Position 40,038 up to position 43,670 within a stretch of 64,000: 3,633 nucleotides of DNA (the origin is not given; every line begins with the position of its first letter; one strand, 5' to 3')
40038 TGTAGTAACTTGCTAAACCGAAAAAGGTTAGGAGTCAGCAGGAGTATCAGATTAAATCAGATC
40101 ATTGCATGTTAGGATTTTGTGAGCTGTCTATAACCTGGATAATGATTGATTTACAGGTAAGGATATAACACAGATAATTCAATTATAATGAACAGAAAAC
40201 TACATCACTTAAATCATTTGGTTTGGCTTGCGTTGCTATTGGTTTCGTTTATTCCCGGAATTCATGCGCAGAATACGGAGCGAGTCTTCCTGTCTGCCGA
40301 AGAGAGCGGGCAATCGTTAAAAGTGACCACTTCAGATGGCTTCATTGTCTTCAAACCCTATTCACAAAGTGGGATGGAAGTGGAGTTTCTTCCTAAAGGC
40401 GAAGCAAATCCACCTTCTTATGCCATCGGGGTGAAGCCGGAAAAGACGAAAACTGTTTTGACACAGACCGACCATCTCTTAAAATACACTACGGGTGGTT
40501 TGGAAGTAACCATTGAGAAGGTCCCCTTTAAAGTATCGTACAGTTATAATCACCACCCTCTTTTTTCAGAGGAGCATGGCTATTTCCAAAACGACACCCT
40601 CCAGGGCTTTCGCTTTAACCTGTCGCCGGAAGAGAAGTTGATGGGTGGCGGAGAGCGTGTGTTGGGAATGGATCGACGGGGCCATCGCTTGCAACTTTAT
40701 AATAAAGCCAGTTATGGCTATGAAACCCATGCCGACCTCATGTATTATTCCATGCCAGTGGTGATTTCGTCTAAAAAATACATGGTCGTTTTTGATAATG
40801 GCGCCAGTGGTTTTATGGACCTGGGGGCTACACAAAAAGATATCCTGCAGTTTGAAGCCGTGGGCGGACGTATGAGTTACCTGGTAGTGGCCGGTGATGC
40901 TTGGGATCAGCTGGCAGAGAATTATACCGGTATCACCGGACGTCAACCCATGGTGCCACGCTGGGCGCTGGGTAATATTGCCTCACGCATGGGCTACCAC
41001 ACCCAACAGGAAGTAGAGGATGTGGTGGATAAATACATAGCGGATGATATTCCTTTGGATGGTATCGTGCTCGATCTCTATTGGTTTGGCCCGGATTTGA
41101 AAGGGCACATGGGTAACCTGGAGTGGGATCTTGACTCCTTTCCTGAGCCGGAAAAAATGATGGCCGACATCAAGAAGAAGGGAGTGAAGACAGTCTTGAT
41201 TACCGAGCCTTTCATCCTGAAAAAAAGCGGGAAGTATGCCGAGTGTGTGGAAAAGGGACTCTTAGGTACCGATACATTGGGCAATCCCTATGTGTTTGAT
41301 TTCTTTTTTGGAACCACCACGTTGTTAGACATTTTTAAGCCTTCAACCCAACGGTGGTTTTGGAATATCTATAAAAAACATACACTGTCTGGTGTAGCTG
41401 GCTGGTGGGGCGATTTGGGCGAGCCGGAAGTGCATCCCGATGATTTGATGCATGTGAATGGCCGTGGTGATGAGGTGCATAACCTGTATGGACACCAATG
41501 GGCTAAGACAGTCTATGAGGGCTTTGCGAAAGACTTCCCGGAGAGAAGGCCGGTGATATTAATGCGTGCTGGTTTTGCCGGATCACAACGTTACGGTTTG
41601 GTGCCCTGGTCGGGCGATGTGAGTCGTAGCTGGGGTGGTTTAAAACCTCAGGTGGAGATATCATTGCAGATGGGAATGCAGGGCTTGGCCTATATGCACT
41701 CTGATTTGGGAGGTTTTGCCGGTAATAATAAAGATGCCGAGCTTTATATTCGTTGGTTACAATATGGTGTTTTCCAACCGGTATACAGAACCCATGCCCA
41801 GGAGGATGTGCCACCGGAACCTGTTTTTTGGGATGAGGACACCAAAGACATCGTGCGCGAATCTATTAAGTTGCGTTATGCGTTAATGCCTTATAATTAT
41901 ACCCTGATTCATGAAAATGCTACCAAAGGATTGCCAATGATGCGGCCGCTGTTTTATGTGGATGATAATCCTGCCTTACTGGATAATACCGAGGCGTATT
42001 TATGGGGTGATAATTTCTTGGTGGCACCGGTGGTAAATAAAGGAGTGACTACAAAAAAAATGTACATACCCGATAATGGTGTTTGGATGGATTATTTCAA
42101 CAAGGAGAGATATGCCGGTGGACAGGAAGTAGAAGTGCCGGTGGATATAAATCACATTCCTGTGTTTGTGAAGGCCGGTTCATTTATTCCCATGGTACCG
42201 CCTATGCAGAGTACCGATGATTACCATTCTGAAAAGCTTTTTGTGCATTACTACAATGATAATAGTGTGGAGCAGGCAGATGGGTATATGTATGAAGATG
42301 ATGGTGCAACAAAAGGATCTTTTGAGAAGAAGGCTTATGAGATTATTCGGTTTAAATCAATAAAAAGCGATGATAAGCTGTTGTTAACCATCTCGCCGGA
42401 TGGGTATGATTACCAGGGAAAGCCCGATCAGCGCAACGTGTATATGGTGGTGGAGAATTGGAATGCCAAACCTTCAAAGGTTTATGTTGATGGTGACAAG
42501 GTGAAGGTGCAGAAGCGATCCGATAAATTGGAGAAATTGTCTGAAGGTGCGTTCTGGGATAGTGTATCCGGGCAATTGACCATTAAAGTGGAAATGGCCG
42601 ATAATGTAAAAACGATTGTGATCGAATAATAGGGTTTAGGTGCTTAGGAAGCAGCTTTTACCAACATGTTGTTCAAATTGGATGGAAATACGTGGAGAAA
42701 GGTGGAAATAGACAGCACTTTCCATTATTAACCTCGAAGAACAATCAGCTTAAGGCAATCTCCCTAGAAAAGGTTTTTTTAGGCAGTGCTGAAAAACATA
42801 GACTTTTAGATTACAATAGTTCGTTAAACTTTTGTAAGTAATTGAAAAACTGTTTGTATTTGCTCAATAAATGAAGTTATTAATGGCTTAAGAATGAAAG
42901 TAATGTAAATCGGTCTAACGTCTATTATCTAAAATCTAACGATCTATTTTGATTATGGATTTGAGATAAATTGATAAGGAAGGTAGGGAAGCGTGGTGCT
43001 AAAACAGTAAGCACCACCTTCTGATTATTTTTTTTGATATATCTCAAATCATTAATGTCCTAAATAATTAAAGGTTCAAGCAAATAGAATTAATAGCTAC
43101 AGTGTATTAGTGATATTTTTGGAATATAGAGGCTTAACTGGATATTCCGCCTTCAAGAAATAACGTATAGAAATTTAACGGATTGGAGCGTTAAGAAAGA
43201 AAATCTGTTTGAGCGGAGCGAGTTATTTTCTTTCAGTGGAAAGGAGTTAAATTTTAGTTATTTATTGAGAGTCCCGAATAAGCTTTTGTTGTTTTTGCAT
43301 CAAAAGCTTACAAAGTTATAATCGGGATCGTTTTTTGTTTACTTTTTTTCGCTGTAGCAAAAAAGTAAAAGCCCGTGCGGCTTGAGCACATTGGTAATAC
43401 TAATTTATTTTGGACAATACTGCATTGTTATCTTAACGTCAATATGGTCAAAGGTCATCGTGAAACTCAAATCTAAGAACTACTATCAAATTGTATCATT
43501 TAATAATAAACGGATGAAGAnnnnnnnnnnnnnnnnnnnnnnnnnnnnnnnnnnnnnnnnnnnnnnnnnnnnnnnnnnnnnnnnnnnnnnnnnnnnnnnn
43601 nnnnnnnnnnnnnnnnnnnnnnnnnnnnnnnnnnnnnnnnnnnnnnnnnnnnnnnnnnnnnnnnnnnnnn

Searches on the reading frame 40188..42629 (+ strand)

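Call 33: search_protein_families(library=pfam, proteins=[window:40188-42629:+])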
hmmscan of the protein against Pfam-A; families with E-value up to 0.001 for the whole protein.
window:40188-42629:+ (813 aa): 4 families
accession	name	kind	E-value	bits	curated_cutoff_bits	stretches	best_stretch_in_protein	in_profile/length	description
PF01055.32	Glyco_hydro_31_2nd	-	4.6e-92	309.3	23.5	1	254-573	2-328/328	Glycosyl hydrolases family 31 TIM-barrel domain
PF13802.12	Gal_mutarotas_2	-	4.8e-24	86.1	27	1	63-211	12-184/184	Glycosyl hydrolase 31 N-terminal galactose mutarotase-like domain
PF21365.3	Glyco_hydro_31_3rd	-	5.7e-23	81.6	24.4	1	581-667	1-87/87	Glycosyl hydrolase family 31 C-terminal domain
PF17137.9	DUF5110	-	1.6e-08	34.9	27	1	685-755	3-68/71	Domain of unknown function (DUF5110)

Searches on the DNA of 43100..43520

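Call 22: search_rna_families(source=window, start=43100, end=43520, threshold=evalue, max_evalue=10, show_alignments=2)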
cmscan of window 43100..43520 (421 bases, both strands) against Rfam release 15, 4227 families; matches with E-value up to 10: 3.
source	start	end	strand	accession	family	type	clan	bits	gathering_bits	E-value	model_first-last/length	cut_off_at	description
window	43225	43315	+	RF00515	PyrR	Cis-reg;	-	16.9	54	7.6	1-115/115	no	PyrR binding site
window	43248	43307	+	RF01467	rli36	Gene; sRNA;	-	15.6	50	5.4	1-84/84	no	Listeria sRNA rli36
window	43497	43520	-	RF02108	DLEU2_4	Gene; lncRNA;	-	12.2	40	7.8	35-58/58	5'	Deleted in lymphocytic leukemia 2 conserved region 4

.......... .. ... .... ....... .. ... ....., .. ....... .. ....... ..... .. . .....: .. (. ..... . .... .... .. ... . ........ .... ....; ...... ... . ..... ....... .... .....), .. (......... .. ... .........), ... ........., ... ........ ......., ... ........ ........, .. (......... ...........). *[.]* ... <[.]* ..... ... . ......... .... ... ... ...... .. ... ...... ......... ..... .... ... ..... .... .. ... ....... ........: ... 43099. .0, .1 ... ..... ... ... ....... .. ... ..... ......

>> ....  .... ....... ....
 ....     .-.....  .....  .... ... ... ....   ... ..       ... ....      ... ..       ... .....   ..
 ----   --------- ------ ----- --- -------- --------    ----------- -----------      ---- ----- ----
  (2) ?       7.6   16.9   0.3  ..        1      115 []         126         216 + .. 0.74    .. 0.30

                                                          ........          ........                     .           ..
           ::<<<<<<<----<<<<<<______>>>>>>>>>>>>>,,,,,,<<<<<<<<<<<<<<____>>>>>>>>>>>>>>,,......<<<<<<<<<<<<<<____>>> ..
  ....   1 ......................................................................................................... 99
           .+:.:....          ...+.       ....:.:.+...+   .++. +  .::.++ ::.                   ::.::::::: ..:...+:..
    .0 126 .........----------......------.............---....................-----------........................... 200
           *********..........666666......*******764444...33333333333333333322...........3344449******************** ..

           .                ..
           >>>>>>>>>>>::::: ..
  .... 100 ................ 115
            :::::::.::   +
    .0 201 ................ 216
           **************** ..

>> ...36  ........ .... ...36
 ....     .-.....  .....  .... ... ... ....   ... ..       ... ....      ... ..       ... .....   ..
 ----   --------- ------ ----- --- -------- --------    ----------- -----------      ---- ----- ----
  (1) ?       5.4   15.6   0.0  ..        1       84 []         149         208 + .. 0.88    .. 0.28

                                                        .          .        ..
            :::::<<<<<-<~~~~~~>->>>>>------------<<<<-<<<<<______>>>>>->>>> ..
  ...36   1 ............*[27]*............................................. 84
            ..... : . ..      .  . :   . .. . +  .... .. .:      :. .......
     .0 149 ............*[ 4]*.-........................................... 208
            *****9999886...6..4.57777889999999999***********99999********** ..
